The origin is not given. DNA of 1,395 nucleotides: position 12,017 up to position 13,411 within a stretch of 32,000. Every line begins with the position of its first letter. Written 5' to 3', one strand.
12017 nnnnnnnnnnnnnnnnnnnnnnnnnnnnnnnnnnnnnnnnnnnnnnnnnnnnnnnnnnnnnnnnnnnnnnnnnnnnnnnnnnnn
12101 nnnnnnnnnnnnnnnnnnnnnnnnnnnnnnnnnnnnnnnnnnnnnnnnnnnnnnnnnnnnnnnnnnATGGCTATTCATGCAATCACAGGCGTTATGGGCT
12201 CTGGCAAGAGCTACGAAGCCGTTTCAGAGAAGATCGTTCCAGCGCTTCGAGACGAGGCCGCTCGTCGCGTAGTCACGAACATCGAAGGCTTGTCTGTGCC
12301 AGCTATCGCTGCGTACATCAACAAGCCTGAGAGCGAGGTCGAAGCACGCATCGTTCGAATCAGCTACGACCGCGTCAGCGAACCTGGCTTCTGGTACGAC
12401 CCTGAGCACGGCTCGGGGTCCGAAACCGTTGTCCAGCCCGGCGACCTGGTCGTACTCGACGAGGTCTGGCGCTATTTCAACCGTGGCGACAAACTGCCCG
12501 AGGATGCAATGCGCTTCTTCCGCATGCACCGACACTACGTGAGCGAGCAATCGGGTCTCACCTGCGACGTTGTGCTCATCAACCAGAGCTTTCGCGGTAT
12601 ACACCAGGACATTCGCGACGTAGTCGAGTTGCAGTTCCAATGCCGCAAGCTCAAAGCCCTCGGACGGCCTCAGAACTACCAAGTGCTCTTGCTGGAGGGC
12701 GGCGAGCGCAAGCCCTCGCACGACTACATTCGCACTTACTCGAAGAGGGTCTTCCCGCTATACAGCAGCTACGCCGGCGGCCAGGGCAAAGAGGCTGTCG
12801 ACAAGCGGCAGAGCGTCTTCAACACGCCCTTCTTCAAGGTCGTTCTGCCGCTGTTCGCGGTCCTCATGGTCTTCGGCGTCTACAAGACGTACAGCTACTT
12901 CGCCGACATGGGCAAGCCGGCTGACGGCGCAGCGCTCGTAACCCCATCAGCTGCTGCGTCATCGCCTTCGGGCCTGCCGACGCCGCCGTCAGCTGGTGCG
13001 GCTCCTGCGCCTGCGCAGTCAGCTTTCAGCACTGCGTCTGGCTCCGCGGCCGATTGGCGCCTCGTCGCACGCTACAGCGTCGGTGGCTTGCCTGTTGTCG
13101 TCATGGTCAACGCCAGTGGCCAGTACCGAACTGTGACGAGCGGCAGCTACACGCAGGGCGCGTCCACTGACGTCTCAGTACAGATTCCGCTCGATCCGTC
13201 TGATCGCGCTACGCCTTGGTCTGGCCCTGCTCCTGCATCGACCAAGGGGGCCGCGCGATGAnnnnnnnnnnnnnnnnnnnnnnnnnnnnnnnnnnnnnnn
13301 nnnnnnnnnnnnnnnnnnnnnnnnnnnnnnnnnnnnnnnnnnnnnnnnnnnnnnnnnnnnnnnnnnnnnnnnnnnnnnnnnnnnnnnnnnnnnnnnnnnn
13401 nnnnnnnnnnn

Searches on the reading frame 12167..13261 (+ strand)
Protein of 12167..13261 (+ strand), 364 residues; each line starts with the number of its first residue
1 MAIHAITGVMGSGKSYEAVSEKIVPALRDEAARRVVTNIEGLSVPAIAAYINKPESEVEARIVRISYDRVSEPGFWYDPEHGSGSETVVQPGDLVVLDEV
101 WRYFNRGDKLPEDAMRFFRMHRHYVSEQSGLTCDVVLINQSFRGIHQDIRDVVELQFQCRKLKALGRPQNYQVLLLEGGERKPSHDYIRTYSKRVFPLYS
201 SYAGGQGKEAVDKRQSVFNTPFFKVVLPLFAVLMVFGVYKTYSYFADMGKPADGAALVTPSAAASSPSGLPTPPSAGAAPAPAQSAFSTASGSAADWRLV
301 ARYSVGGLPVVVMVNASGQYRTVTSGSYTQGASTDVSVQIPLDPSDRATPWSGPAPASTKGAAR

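Call 6: search_protein_families(library=pfam, proteins=[window:12167-13261:+], max_evalue=0.01)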
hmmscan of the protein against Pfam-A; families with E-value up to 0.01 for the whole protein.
window:12167-13261:+ (364 aa): 1 family
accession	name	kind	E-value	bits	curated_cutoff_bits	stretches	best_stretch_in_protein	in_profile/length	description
PF05707.18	Zot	-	4.3e-25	88.8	20.3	1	3-206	2-197/197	Zonular occludens toxin (Zot)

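Call 7: search_protein_families(library=phrogs, proteins=[window:12167-13261:+], max_evalue=0.001)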
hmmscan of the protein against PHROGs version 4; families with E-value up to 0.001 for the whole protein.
window:12167-13261:+ (364 aa): 3 families
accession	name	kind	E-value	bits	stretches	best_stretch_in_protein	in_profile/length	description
phrog_197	-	moron, auxiliary metabolic gene and host takeover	2.7e-65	222.6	1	1-356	26-382/486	Zot-like toxin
phrog_1041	-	moron, auxiliary metabolic gene and host takeover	5.8e-15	56.6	1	109-283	119-293/420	CTXphi Zot-like toxin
phrog_11271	-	head and packaging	6.5e-14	53.1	1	1-152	1-142/145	head morphogenesis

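Call 18: find_related_loci(query=window:12167-13261:+, collection=genome_contigs, flank=10000)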
Query window:12167-13261:+ (364 aa) in genome_contigs; peptide patterns used: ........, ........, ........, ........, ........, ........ (x = any residue, [..] = any of these).
57 stretches matched a pattern, but none encodes a relative of the query by tblastn (E <= 1e-3).

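Call 20: find_related_loci(query=window:12167-13261:+, collection=viral_contigs, flank=10000)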
Query window:12167-13261:+ (364 aa) in viral_contigs; peptide patterns used: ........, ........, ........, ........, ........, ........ (x = any residue, [..] = any of these).
3 stretches matched a pattern, but none encodes a relative of the query by tblastn (E <= 1e-3).

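Call 24: find_homologous_proteins(query=window:12167-13261:+, max_evalue=1e-20)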
Query window:12167-13261:+ (364 aa): 351 proteins with E <= 1e-20 among 8000 candidates; the best 120 are listed.
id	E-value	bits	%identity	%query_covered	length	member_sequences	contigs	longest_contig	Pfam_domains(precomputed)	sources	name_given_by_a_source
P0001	1.8e-240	815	100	100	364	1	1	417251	PF05707.19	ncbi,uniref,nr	ncbi:zonular occludens toxin domain-containing protein [Roseateles asaccharophilus]|uniref:Zona occl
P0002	2.0e-190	650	79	100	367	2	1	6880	PF05707.19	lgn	-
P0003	5.4e-158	544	70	97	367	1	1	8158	PF05707.19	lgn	-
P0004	3.6e-147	508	63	99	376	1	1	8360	PF05707.19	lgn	-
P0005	1.0e-142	494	69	90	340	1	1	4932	PF05707.19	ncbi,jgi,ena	jgi:zona occludens toxin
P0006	3.0e-139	482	60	99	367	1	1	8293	PF05707.19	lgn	-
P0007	3.5e-137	475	62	100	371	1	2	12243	PF05707.19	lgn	-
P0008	9.0e-135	467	58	97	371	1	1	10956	PF05707.19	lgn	-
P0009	2.2e-134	466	62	99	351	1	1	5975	PF05707.19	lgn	-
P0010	6.9e-132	458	57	99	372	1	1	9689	PF05707.19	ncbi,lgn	-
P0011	2.4e-131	456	59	97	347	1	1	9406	PF05707.19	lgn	-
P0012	4.5e-131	455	57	100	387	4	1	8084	PF05707.19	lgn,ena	-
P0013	1.7e-130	453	55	100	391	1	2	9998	PF05707.19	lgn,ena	-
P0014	9.6e-130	451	58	98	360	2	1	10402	PF05707.19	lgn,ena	-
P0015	6.1e-128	445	57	100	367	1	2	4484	PF05707.19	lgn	-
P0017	6.1e-122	425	55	98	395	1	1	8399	PF05707.19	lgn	-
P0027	1.4e-98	348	50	95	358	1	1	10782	PF05707.19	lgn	-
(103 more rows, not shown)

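Call 25: find_encoding_contigs(protein=P0002, flank=10000, max_places=3)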
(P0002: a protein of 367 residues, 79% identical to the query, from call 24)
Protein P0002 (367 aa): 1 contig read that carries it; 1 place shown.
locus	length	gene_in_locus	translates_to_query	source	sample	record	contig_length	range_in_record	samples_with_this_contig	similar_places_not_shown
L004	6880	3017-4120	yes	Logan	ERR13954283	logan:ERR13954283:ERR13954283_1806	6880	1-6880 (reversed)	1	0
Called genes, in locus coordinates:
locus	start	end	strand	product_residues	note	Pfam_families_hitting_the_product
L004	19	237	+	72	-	-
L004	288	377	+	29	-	-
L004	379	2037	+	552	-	-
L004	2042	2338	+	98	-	-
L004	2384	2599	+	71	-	-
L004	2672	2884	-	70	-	-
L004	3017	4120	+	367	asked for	PF05707:Zot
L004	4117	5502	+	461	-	PF00263:Secretin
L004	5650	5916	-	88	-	-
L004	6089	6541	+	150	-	-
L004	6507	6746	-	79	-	-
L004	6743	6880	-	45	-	?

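Call 26: find_encoding_contigs(protein=P0003, flank=10000, max_places=3)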
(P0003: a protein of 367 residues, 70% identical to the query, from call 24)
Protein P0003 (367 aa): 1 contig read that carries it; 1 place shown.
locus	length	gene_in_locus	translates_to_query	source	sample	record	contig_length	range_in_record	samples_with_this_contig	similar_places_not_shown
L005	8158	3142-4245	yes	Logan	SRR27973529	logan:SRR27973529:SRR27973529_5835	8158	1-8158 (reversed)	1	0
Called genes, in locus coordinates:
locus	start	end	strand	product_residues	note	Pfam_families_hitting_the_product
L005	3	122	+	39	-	?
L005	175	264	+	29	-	-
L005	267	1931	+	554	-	-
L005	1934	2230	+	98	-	-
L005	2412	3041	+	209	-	-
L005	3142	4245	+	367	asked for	PF05707:Zot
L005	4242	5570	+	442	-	PF00263:Secretin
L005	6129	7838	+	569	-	PF05840:Phage_GPA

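Call 27: find_encoding_contigs(protein=P0004, flank=10000, max_places=3)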
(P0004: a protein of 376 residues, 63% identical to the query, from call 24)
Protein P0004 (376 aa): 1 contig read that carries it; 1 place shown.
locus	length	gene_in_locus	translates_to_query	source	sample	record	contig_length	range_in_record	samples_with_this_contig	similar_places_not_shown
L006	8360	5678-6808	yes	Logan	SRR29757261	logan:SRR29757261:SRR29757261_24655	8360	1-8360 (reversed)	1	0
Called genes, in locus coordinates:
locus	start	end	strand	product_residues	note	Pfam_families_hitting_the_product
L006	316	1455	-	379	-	-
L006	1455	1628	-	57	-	-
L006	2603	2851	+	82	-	-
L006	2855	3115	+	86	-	-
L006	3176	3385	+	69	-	PF05356:Phage_Coat_B (weak)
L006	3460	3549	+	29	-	-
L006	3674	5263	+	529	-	-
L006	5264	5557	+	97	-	PF10734:DUF2523 (weak)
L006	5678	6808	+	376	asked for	PF05707:Zot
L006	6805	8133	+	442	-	PF00263:Secretin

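Call 28: find_encoding_contigs(protein=P0007, flank=10000, max_places=3)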
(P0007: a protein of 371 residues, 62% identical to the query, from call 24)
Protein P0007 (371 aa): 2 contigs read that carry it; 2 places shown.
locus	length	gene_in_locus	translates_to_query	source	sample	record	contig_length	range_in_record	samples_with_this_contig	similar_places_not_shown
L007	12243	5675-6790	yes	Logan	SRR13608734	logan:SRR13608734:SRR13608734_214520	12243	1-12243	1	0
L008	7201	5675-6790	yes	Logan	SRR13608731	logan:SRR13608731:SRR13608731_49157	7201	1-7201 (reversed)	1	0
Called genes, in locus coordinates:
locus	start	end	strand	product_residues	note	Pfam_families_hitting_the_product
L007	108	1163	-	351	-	-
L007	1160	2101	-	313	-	PF01170:UPF0020 (faint), PF01555:N6_N4_Mtase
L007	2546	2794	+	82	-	-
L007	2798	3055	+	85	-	-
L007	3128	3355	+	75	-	-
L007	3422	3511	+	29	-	-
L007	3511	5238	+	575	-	-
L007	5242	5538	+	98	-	-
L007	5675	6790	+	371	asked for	PF05707:Zot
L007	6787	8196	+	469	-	PF00263:Secretin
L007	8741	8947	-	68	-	-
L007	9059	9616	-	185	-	PF18143:HAD_SAK_2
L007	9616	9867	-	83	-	-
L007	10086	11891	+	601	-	PF05840:Phage_GPA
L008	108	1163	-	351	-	-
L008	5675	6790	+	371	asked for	PF05707:Zot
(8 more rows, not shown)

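Call 29: find_encoding_contigs(protein=P0008, flank=10000, max_places=3)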
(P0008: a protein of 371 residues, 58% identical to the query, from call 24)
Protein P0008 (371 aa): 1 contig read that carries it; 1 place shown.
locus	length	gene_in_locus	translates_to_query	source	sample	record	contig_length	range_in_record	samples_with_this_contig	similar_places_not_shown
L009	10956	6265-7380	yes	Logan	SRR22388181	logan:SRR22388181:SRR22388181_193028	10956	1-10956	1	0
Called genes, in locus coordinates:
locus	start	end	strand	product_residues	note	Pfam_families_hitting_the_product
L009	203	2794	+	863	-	PF05840:Phage_GPA, PF00580:UvrD-helicase, PF13245:AAA_19, PF13604:AAA_30 (weak), PF01443:Viral_helicase1 (faint), PF00580:UvrD-helicase, PF13361:UvrD_C, PF13538:UvrD_C_2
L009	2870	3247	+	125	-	-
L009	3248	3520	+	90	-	-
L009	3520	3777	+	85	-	-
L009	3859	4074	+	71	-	-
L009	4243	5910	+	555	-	-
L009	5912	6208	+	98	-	-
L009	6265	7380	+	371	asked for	PF05707:Zot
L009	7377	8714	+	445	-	PF00263:Secretin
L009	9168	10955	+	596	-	?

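Call 30: find_encoding_contigs(protein=P0006, flank=10000, max_places=3)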
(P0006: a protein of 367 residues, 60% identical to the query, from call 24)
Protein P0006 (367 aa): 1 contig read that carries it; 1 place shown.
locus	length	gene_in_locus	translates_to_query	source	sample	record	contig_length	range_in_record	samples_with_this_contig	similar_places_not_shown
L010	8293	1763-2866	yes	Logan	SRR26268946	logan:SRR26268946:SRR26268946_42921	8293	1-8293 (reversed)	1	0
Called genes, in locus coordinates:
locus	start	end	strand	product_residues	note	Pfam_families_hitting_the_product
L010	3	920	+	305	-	?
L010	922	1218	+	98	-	-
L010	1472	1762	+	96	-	-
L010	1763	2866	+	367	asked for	PF05707:Zot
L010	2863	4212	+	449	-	PF00263:Secretin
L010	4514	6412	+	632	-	PF05840:Phage_GPA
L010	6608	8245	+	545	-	PF00239:Resolvase, PF07508:Recombinase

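Call 31: find_encoding_contigs(protein=P0010, flank=10000, max_places=3)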
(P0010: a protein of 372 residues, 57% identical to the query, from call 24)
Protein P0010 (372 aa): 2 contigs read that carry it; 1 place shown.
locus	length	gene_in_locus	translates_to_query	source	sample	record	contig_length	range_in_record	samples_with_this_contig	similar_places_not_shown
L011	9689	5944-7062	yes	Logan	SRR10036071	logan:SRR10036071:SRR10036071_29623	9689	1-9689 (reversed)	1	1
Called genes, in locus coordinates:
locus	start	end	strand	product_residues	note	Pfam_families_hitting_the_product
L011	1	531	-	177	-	?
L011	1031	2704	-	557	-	PF00239:Resolvase, PF07508:Recombinase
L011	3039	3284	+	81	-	-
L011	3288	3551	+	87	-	-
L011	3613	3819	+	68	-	-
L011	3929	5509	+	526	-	-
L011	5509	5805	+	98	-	-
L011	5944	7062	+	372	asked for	PF05707:Zot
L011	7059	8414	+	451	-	PF00263:Secretin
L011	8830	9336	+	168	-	-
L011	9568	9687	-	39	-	?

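Call 51: find_encoding_contigs(protein=P0011, flank=10000, max_places=2)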
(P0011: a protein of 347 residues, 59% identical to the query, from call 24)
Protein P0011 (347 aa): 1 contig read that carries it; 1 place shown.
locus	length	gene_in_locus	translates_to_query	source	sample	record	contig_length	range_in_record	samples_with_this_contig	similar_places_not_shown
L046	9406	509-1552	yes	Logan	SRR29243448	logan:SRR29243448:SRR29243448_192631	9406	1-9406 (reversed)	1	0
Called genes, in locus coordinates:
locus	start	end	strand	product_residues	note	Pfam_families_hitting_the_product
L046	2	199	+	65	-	?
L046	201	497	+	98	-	-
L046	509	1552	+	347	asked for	PF05707:Zot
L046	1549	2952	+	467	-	PF00263:Secretin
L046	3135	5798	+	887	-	PF05840:Phage_GPA, PF23343:REP_ORF2-G2P (faint), PF00580:UvrD-helicase, PF13245:AAA_19, PF00580:UvrD-helicase, PF01443:Viral_helicase1 (weak), PF13361:UvrD_C, PF13538:UvrD_C_2, +1 more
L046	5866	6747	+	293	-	PF00589:Phage_integrase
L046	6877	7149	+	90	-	-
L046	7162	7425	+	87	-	-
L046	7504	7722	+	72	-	-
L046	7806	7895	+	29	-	-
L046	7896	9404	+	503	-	?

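Call 52: find_encoding_contigs(protein=P0013, flank=10000, max_places=2)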
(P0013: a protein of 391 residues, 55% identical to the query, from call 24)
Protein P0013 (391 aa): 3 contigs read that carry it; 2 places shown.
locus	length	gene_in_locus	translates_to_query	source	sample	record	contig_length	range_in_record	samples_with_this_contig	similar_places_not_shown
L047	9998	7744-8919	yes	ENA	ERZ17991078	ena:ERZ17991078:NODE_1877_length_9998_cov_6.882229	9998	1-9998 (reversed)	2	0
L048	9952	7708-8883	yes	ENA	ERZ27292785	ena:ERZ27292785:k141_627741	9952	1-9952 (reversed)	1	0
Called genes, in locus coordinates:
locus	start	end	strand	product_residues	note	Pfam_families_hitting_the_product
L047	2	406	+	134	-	?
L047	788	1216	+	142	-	-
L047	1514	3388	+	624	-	PF05840:Phage_GPA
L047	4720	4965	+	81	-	-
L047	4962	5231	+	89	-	-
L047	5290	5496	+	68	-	-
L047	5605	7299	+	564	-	-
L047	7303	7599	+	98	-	-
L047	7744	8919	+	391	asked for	PF05707:Zot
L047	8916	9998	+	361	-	?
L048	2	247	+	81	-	?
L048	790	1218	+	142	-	-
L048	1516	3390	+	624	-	PF05840:Phage_GPA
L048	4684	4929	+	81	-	-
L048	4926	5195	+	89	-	-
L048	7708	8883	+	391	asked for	PF05707:Zot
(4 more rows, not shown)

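Call 53: find_encoding_contigs(protein=P0014, flank=10000, max_places=2)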
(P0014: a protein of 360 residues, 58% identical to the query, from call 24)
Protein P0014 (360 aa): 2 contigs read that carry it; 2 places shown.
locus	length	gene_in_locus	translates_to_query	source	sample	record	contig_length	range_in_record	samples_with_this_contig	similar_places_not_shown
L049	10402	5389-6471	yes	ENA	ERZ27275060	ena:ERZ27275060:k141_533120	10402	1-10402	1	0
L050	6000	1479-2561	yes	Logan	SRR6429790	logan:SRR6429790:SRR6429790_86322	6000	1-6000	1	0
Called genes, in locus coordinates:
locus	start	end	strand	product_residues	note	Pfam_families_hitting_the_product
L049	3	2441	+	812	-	?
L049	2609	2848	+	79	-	-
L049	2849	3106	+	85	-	-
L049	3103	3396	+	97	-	-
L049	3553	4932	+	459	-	-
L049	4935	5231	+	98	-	PF10734:DUF2523 (weak)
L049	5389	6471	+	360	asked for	PF05707:Zot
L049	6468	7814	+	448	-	PF00263:Secretin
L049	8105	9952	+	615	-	PF00239:Resolvase, PF07508:Recombinase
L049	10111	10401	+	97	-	?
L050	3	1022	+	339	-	?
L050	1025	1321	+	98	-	PF10734:DUF2523 (weak)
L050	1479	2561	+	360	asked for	PF05707:Zot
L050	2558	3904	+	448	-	PF00263:Secretin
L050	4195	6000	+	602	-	?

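Call 54: find_encoding_contigs(protein=P0017, flank=10000, max_places=2)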
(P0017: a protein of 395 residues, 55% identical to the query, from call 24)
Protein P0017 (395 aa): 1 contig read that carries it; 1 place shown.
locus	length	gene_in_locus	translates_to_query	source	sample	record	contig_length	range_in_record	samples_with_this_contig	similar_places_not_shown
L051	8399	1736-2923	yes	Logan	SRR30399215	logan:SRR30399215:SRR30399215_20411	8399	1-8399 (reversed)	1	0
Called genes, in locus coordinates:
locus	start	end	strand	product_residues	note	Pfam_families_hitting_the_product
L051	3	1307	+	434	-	?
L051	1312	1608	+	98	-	-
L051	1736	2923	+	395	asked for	PF05707:Zot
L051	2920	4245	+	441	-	PF00263:Secretin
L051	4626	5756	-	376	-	-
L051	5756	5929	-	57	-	-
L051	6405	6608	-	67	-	-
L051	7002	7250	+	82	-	-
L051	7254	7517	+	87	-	-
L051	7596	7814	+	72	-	PF05356:Phage_Coat_B (weak)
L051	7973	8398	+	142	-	?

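Call 79: find_related_loci(query=A3, collection=viral_contigs, flank=10000)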
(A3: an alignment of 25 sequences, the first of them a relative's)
Query A3 (364 aa) in viral_contigs; peptide patterns used: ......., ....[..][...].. (x = any residue, [..] = any of these).
434 stretches matched a pattern; 90 encode a relative of the query (tblastn E <= 1e-3); the best 80 are kept; 80 distinct loci.
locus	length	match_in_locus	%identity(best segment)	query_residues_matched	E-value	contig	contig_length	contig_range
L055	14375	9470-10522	40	1-362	6e-70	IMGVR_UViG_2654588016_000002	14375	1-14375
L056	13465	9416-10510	38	1-359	1e-66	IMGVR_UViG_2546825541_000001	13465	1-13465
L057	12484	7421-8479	39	1-364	6e-66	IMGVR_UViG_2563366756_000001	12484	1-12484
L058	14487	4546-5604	39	1-364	5e-65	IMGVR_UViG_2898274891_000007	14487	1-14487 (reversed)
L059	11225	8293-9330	37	1-358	2e-62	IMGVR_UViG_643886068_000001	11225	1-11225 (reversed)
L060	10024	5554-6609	37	1-354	6e-62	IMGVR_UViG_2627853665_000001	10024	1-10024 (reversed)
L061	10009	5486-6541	37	1-354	6e-62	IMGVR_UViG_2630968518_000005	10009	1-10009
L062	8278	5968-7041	36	1-358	8e-61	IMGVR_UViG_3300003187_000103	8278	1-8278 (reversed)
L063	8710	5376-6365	38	1-329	3e-60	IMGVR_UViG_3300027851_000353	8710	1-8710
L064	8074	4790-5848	35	1-360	5e-60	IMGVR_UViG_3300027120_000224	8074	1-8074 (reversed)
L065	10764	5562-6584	36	1-354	3e-60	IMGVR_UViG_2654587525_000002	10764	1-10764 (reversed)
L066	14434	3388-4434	37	1-361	5e-60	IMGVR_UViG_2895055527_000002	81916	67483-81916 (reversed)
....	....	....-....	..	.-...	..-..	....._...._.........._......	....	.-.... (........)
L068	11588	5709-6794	36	1-364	2e-59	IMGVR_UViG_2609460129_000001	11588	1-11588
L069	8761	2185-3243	35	1-353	8e-59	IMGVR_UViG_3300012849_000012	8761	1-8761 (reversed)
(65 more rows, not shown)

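Call 86: search_protein_families(library=pfam, proteins=[L051:4626-5756:-, L051:5756-5929:-, L051:6405-6608:-, L006:316-1455:-, L011:8830-9336:+, L007:108-1163:-, L047:788-1216:+], max_evalue=0.1)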
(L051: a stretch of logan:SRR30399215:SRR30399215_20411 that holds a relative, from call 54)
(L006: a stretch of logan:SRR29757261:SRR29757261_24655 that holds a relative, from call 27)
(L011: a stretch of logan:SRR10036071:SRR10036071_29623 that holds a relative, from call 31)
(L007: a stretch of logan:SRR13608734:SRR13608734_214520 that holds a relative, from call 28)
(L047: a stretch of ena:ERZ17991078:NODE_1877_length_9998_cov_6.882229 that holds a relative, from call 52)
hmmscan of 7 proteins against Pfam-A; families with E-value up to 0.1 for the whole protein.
L051:4626-5756:- (376 aa): 0 families

L051:5756-5929:- (57 aa): 3 families
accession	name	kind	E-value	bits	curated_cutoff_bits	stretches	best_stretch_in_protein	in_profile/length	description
PF19839.5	RHH_9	-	0.00081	19.6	23.4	1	13-55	8-51/65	Ribbon-helix-helix protein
PF07362.18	CcdA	-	0.035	14.9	22.4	1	18-54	5-41/71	Post-segregation antitoxin CcdA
PF06585.17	JHBP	-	0.06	13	29.2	1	17-50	10-43/239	Haemolymph juvenile hormone binding protein (JHBP)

L051:6405-6608:- (67 aa): 0 families

L006:316-1455:- (379 aa): 1 family
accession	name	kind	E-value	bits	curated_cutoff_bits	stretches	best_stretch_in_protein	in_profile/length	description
PF07042.17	TrfA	-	0.046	13.2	22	1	120-246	142-267/282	TrfA protein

L011:8830-9336:+ (168 aa): 0 families

L007:108-1163:- (351 aa): 0 families

L047:788-1216:+ (142 aa): 0 families

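Call 87: search_protein_families(library=phrogs, proteins=[L051:4626-5756:-, L051:5756-5929:-, L051:6405-6608:-, L006:316-1455:-, L011:8830-9336:+, L007:108-1163:-, L047:788-1216:+], max_evalue=0.01)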
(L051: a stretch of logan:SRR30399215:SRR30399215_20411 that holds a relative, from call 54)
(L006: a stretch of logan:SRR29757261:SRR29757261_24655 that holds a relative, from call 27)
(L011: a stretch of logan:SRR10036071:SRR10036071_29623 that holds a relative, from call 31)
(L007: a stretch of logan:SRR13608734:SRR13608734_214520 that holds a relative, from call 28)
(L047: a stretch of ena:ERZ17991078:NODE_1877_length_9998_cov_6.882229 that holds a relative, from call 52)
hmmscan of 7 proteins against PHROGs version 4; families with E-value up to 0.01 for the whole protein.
L051:4626-5756:- (376 aa): 1 family
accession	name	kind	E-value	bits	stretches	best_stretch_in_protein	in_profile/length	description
phrog_26900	-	unknown function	1.4e-08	35.5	1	59-255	55-255/262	-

L051:5756-5929:- (57 aa): 4 families
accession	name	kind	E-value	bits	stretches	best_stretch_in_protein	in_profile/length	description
phrog_19878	-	unknown function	4.7e-08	34.4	1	13-57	5-49/65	-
phrog_28287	-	unknown function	6.4e-06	27.3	1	10-54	20-64/113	-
phrog_876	-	transcription regulation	0.00061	20.4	1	1-54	58-111/239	transcriptional repressor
phrog_582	-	transcription regulation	0.002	19.4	1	7-56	54-103/105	Arc-like repressor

L051:6405-6608:- (67 aa): 0 families

L006:316-1455:- (379 aa): 1 family
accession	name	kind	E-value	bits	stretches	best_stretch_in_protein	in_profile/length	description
phrog_26900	-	unknown function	2.5e-09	38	1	41-244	34-245/262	-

L011:8830-9336:+ (168 aa): 0 families

L007:108-1163:- (351 aa): 0 families

L047:788-1216:+ (142 aa): 0 families

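Call 94: find_encoding_contigs(protein=P0027, flank=10000, max_places=3)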
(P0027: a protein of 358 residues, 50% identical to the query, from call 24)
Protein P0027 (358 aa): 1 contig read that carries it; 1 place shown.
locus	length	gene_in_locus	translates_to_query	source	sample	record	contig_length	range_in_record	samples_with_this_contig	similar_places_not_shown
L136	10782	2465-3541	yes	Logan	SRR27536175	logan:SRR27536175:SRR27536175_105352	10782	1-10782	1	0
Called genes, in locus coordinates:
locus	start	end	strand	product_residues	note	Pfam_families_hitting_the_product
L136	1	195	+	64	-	?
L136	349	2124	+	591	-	-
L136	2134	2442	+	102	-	-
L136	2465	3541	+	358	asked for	PF05707:Zot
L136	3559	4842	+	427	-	PF00263:Secretin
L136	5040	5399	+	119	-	-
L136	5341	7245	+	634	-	PF00239:Resolvase, PF07508:Recombinase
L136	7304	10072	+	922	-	PF05840:Phage_GPA, PF00580:UvrD-helicase, PF13245:AAA_19, PF00580:UvrD-helicase, PF01443:Viral_helicase1, PF13361:UvrD_C, PF13538:UvrD_C_2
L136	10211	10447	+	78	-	-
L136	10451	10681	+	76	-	-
